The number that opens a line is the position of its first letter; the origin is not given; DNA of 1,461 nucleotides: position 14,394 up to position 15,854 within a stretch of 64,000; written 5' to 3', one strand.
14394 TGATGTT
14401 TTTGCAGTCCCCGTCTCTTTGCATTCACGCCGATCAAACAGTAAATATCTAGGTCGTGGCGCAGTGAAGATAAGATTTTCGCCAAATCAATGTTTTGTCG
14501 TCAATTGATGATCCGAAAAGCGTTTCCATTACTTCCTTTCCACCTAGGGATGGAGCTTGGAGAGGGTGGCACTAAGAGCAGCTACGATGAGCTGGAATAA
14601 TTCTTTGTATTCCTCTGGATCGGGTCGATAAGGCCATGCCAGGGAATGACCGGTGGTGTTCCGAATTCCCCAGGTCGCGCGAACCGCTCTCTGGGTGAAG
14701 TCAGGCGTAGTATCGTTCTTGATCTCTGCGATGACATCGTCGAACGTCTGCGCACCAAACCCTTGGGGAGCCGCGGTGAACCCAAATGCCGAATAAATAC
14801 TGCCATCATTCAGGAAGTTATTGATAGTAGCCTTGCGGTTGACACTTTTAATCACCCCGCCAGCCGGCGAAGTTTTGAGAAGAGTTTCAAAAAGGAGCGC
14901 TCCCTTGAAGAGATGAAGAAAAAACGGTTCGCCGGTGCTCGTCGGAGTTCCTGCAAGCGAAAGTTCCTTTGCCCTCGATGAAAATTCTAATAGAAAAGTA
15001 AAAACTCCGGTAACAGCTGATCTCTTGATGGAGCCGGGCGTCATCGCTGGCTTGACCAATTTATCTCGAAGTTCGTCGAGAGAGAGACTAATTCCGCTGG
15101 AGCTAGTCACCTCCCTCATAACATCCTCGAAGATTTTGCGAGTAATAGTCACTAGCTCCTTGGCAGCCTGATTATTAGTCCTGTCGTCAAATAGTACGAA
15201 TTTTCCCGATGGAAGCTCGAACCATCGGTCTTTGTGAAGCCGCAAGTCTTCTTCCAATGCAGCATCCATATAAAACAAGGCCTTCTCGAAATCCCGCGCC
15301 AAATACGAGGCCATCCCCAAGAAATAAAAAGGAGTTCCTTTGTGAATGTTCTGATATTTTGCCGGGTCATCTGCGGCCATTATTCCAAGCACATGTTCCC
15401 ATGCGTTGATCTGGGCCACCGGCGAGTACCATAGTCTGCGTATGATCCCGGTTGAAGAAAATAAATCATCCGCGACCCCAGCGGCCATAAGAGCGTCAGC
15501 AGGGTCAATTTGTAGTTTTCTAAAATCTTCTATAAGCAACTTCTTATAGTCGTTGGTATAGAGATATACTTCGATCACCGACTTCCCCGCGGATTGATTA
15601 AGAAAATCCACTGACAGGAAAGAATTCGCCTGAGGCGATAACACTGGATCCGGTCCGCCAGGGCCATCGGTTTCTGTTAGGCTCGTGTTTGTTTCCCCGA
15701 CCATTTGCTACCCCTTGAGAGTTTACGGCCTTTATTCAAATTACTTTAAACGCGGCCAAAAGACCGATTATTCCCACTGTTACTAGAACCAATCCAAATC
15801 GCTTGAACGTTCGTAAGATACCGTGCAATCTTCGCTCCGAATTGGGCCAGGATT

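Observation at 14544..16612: Uncharacterised cassette: 386-aa protein with a HEPN-like RNTTGH motif, a 2-TM miniprotein and a divergent XRE regulator, next to vapBC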

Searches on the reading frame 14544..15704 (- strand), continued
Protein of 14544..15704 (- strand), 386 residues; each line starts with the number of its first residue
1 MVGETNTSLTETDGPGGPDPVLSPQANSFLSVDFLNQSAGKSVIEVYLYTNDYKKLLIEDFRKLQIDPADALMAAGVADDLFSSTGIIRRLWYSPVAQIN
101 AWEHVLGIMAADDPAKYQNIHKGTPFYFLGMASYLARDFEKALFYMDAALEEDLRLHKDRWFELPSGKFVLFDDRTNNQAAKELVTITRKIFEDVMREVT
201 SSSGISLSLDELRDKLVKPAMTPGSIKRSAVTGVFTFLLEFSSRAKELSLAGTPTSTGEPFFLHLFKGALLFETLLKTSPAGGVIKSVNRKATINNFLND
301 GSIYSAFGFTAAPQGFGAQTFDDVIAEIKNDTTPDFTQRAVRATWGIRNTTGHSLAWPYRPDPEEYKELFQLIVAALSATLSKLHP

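Call 71: search_protein_families(library=padloc, alignment_id=A3, max_evalue=1e-8)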
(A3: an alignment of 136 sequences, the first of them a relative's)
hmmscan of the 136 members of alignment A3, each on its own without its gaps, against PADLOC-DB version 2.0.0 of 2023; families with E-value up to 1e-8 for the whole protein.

A. member 1, L002:938-4048:+ (1036 aa): 0 families

B. families by the number of members that match (of 136 scanned): 119 families (the first 25 are shown)
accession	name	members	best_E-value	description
PDLC04657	PDC-M45B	2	8.3e-71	-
PDLC00631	ZorD1|ZorD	2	1.1e-58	"SWI2/SNF2 helicase, Mrr-like nuclease"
PDLC00628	ZorD1|ZorD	2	4.1e-42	"SWI2/SNF2 helicase, Mrr-like nuclease"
PDLC04135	mad3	2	1.3e-33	mads_3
PDLC04505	PDC-M19A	2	7.2e-26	-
PDLC04819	PDC-S02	2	5.7e-19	-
PDLC04796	PDC-S02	2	1.7e-17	-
PDLC03657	mREase_IV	2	1.9e-15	Type IV methyl-directed restriction enzyme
PDLC04806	PDC-S02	2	7.3e-15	-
PDLC04140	mad8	2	2.1e-11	mads_8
PDLC03663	mREase_IV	2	4.2e-11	Type IV methyl-directed restriction enzyme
PDLC05009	PDC-S37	1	0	-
PDLC03040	REase_I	1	0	Type I restriction enzyme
PDLC02194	Hhe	1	1.5e-218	-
PDLC03644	MTase_III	1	5e-204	Type III methyltransferase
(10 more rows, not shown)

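Call 75: search_dna_similar(query=window:14544-15704:-, collection=plasmids, mode=protein, max_evalue=0.001, max_rows=15)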
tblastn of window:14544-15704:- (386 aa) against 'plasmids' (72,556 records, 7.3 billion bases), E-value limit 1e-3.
No match.

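Call 76: search_dna_similar(query=window:14544-15704:-, collection=phages, mode=protein, max_evalue=0.001, max_rows=15)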
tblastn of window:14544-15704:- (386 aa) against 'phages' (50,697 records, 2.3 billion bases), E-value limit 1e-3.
No match.
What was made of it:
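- The family is absent from curated plasmids and phages (calls 75, 76).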

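Call 77: find_related_loci(query=A1, collection=viral_contigs, flank=5000)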
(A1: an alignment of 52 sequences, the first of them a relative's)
Query A1 (386 aa) in viral_contigs; peptide patterns used: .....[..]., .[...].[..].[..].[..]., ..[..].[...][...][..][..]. (x = any residue, [..] = any of these).
63 stretches matched a pattern; 2 encode a relative of the query (tblastn E <= 1e-3); 2 distinct loci.
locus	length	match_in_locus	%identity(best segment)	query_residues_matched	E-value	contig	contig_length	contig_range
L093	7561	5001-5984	28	33-384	6e-34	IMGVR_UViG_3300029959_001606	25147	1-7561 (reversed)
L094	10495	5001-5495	26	102-276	7e-12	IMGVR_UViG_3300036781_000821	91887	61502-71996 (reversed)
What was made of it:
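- Tried and rejected: No tblastn hits in PLSDB or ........, and only 2 IMG/VR loci (calls 75-77).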

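Call 79: find_encoding_contigs(protein=P0051, flank=6000, max_places=2)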
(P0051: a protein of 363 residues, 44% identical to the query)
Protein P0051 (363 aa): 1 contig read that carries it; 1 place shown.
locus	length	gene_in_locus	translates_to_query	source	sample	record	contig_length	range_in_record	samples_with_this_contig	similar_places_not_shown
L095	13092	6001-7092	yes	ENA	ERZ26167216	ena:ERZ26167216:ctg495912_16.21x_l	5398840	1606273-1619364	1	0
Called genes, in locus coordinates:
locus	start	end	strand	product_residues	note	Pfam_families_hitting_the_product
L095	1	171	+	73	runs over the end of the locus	-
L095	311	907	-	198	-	-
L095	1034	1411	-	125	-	-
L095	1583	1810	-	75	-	-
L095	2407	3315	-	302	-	PF13276:HTH_21, PF00665:rve, PF13683:rve_3, PF13333:rve_2 (weak)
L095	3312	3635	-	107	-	PF01527:HTH_Tnp_1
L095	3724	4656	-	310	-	-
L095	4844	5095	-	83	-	-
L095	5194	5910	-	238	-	-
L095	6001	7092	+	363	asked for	-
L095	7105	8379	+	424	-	-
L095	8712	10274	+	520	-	PF08706:D5_N, PF19263:DUF5906 (weak)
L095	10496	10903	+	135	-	-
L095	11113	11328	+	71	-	PF06806:DUF1233 (weak)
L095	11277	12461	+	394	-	PF12167:Arm-DNA-bind_2, PF14659:Phage_int_SAM_3, PF00589:Phage_integrase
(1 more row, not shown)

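Call 80: find_encoding_contigs(protein=P0057, flank=6000, max_places=2)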
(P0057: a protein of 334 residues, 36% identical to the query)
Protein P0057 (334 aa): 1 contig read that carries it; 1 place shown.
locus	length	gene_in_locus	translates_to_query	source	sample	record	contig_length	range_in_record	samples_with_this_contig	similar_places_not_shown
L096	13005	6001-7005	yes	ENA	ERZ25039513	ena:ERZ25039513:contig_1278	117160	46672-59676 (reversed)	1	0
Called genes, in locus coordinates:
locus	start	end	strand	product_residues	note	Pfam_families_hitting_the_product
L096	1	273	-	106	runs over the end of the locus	PF00005:ABC_tran, PF13304:AAA_21 (weak)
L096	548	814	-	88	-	-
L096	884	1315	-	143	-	PF00528:BPD_transp_1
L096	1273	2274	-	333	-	PF12849:PBP_like_2, PF13531:SBP_bac_11, PF01547:SBP_bac_1, PF13416:SBP_bac_8 (faint)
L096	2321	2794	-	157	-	PF12849:PBP_like_2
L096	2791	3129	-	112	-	PF12849:PBP_like_2, PF13531:SBP_bac_11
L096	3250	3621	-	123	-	PF00126:HTH_1 (weak)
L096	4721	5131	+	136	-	PF00091:Tubulin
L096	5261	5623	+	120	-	PF04471:Mrr_cat (weak)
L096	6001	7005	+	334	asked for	-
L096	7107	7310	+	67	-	-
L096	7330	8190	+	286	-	PF02498:Bro-N (weak)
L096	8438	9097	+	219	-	PF18780:HNH_repeat (weak)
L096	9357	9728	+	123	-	PF01909:NTP_transf_2, PF18765:Polbeta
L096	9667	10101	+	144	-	PF05168:HEPN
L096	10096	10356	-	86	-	PF20258:tRNA_Me_trans_C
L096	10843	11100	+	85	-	PF04014:MazE_antitoxin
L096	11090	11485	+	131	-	PF01850:PIN, PF13470:PIN_3 (weak)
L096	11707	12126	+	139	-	PF04255:DUF433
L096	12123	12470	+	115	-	PF18480:DUF5615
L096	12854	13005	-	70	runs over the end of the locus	PF03054:tRNA_Me_trans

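Call 81: find_encoding_contigs(protein=P0061, flank=6000, max_places=2)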
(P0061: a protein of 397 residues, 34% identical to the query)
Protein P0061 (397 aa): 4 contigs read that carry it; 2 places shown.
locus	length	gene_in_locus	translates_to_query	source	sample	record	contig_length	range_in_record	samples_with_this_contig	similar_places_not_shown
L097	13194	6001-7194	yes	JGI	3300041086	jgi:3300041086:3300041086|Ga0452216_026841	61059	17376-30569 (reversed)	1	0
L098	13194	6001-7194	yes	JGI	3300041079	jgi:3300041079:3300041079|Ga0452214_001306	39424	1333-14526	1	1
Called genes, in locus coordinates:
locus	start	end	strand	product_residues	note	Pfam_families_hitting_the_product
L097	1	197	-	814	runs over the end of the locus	PF00912:Transgly, PF17092:PCB_OB, PF00905:Transpeptidase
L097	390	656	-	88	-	-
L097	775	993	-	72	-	-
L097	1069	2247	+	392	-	PF10282:Lactonase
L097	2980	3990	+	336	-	PF00685:Sulfotransfer_1, PF13469:Sulfotransfer_3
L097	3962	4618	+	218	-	PF04343:DUF488, PF22751:DUF488-N3a (weak)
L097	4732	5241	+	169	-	PF03682:UPF0158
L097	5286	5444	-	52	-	-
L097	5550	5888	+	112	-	-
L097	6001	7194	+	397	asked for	-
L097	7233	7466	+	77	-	-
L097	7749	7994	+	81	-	-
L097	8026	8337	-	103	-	PF13744:HTH_37, PF01381:HTH_3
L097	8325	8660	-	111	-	PF05973:Gp49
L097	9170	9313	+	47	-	-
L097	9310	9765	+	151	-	-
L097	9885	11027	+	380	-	PF00266:Aminotran_5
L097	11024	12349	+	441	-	PF00389:2-Hacid_dh, PF02826:2-Hacid_dh_C, PF19304:PGDH_inter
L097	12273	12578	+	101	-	PF01842:ACT, PF22629:ACT_AHAS_ss (weak)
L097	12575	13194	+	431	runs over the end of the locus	PF00709:Adenylsucc_synt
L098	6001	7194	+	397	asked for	-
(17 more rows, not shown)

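Call 83: search_solved_structures(query=L023:5849-8974:+, max_evalue=0.00001)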
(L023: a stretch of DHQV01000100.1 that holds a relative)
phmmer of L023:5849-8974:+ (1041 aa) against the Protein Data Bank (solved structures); distinct sequences matched with E-value up to 0.00001: 5.
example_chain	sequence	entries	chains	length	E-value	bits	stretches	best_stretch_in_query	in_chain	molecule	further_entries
4be7_B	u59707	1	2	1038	5.9e-40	140.2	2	6-503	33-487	TYPE I RESTRICTION ENZYME ECOR124II R PROTEIN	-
4bec_A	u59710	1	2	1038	6.8e-40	140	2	6-503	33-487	TYPE I RESTRICTION ENZYME HSDR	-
2w00_A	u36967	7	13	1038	9.6e-40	139.5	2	6-503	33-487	HSDR | Type I restriction enzyme R Protein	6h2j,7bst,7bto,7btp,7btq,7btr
4beb_A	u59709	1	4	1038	1.3e-39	139.1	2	6-503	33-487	TYPE I RESTRICTION ENZYME HSDR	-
4xjx_A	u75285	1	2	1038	3.8e-39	137.5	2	6-503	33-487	HsdR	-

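Call 84: search_solved_structures(query=L043:3582-6176:+, max_evalue=0.001)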
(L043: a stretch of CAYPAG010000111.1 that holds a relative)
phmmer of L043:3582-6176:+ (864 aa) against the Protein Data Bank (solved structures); distinct sequences matched with E-value up to 0.001: 3.
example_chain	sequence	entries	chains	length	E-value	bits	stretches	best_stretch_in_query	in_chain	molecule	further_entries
8v45_A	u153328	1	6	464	0.00016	23.2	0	617-689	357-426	AriA antitoxin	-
8ux9_B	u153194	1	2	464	0.00016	23.2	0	617-689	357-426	AriA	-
8v46_A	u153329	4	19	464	0.0003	22.4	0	617-689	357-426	AriA antitoxin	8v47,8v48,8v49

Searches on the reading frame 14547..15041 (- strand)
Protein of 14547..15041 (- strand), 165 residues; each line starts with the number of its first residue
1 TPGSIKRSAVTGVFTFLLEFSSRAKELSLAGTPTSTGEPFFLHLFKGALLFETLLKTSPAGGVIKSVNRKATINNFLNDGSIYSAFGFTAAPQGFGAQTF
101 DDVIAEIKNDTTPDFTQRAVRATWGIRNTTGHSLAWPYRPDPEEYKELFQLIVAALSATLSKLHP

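Call 46: predict_structure(alignment_id=A2)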
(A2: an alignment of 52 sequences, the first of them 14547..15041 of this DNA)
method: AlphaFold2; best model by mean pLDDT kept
length: 165 residues; sequences in the alignment: 52
mean_pLDDT: 93.8   pTM: 0.90
mean pLDDT of the five models: 93.8, 93.7, 93.4, 91.4, 91.3
residues with pLDDT >= 90: 139; 70-90: 20; 50-70: 4; < 50: 2
segments of 3 or more residues with pLDDT < 50: none
pLDDT, mean of each block of 10 residues (from residue 1): 76 98 94 81 97 97 97 97 98 94 97 97 95 86 97 98 94
secondary structure, 60 per line:
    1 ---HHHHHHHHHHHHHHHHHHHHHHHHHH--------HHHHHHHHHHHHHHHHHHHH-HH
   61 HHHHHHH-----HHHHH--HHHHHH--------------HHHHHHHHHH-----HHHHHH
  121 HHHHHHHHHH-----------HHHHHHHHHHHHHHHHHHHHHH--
elements in order: H4-29 H38-57 H59-67 H73-77 H80-85 H100-109 H115-130 H142-163
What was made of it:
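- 14547..15041 (-): C-terminal HEPN-like domain (residues 222-386): helix 1 228-250, helix 2 259-278, insert 280-330, helix 3 336-351, loop, helix 4 363-384. Folds confidently on its own (pLDDT 93.8, pTM 0.90; call 46).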

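Call 49: fold_search(model_id=the predicted structure, library=pdb)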
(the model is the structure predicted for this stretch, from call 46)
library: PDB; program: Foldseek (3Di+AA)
matches with E <= 10: 60; with E <= 0.001: 0
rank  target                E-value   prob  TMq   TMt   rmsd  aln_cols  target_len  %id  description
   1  7ae6_B                6.6e-01  0.18  0.25  0.28   9.4       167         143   11  Crystal structure of di-AMPylated HEPN(R102A) toxin (released 2020-12-30)
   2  7bxo_G                8.0e-01  0.33  0.33  0.39   9.6       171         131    9  Crystal structure of the toxin-antitoxin with AMP-PNP (released 2020-09-30)
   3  7bxo_D                1.6e+00  0.25  0.34  0.41   9.0       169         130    9  Crystal structure of the toxin-antitoxin with AMP-PNP (released 2020-09-30)
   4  7bxo_H                2.4e+00  0.18  0.33  0.40   8.9       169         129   11  Crystal structure of the toxin-antitoxin with AMP-PNP (released 2020-09-30)
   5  2q00_B                3.4e+00  0.15  0.33  0.41   8.0       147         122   12  Crystal structure of the P95883_SULSO protein from Sulfolobus solfataricus. NESG target SsR10. (released 2007-05-29)
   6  7k7b_A                3.5e+00  0.03  0.19  0.09  13.0       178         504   13  Crystal structure of diphtheria toxin from crystals obtained at pH 5.0 (released 2020-11-18)
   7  6vd5_B                3.7e+00  0.02  0.13  0.15  15.5       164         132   12  Crystal Structure of Dehaloperoxidase B in Complex with cofactor Iron(III) Mesoporphyrin IX and Substrate Trichlorophe (released 2020-12-23)
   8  6awl_B                4.1e+00  0.06  0.24  0.22  12.2       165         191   12  Crystal structure of human Coq9 (released 2019-02-06)
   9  7ddr                  4.1e+00  0.03  0.18  0.19  12.3       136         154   14  Ancestral myoglobin aMbSp of Puijila Darwini relative (imidazol ligand) (released 2021-09-08)
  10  5w93_A                4.8e+00  0.04  0.21  0.22  10.9       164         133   10  p130Cas complex with paxillin LD1 (released 2017-09-06)
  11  2gm8_B                4.8e+00  0.02  0.16  0.14  16.6       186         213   14  TenA Homolog/Thi-4 Thiaminase complexed with product 4-amino-5-hydroxymethyl-2-methylpyrimidine (released 2006-04-18)
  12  7bxo_F                5.0e+00  0.10  0.31  0.38   9.9       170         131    8  Crystal structure of the toxin-antitoxin with AMP-PNP (released 2020-09-30)
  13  3vrc_B                5.2e+00  0.11  0.35  0.42  12.7       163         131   10  Crystal structure of cytochrome c' from Thermochromatium tepidum (released 2012-09-12)
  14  4nqf_A                5.2e+00  0.05  0.25  0.27  10.7       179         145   13  Crystal structure of HEPN domain protein (released 2014-03-26)
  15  4s1b_A                5.2e+00  0.04  0.21  0.17  15.2       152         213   12  Crystal Structure of L. monocytogenes phosphodiesterase PgpH HD domain in complex with Cyclic-di-AMP (released 2015-02-11)
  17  8xeh_D                6.1e+00  0.07  0.28  0.35  10.3       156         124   15  Crystal structure of HEPN-MNT complex (released 2024-12-18)
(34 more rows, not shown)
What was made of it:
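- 14547..15041 (-): Foldseek PDB ranks 1-5, 12, 14 and 17 are HEPN proteins, but the best E is 0.66 (call 49).
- On HEPN superfamily: C-domain Foldseek: HEPN proteins take ranks 1-5, 12, 14 and 17, but the best E is 0.66, TM 0.25-0.41 and rmsd 8-10 A (call 49).
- Closest known: HepT/MntA. Same: Best, though non-significant, structural neighbours of the C-terminal domain (7ae6, 7bxo, 8xeh; call 49).
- With the C-terminal domain alone as query, Foldseek PDB ranks 1-5, 12, 14 and 17 are HEPN proteins (7ae6, 7bxo, 2q00, 4nqf, 8xeh) (call 49). Top-ranked structural neighbours of the C-domain are HEPN toxins (call 49).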

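Call 54: search_solved_structures(query=A4, max_evalue=10, show_alignments=5)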
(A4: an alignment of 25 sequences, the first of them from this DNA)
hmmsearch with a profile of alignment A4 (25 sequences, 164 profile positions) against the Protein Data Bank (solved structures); distinct sequences matched with E-value up to 10: 4.
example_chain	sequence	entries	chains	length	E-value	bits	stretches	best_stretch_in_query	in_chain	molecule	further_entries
2nrj_A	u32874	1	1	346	0.081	16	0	67-132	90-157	Hbl B protein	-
1nr3_A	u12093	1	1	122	0.14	15.3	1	67-134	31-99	DNA-binding protein tfx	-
6si6_A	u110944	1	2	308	0.8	12.8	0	87-135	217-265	Structural polyprotein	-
6shw_A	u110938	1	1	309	0.81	12.8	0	87-135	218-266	Structural polyprotein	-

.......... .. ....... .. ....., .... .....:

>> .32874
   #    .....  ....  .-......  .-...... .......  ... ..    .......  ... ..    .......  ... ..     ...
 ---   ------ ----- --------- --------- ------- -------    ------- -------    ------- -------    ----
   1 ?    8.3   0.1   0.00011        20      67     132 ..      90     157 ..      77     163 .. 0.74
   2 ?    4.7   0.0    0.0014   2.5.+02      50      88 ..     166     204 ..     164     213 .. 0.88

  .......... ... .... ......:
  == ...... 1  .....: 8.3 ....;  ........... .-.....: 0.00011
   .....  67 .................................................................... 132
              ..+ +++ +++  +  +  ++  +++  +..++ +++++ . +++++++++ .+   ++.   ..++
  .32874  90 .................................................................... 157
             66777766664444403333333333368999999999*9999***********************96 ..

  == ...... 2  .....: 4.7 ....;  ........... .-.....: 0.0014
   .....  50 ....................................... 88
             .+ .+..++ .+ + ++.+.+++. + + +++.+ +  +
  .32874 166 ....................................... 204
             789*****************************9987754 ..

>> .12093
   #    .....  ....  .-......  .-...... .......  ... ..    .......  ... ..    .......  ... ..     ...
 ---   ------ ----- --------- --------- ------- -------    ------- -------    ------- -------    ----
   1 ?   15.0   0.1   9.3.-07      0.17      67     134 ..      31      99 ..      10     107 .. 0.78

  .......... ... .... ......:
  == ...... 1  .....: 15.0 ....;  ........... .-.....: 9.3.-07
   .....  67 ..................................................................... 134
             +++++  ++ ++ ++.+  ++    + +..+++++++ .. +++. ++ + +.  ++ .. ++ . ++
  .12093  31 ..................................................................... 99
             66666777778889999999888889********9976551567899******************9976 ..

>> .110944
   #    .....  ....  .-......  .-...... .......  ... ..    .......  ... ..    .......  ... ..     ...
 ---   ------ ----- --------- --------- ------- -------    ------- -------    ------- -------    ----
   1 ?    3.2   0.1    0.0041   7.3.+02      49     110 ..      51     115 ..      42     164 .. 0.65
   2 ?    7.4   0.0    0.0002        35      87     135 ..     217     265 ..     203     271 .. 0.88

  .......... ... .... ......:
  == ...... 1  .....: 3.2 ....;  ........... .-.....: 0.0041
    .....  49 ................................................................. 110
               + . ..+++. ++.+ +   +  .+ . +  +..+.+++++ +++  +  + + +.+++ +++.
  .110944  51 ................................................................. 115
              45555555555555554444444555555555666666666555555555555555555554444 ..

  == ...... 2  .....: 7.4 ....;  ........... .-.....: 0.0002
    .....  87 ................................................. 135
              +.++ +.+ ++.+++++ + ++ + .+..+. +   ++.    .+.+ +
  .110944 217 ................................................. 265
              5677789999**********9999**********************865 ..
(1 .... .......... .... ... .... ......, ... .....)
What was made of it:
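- A PDB profile search with the C-domain finds nothing relevant (call 54).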
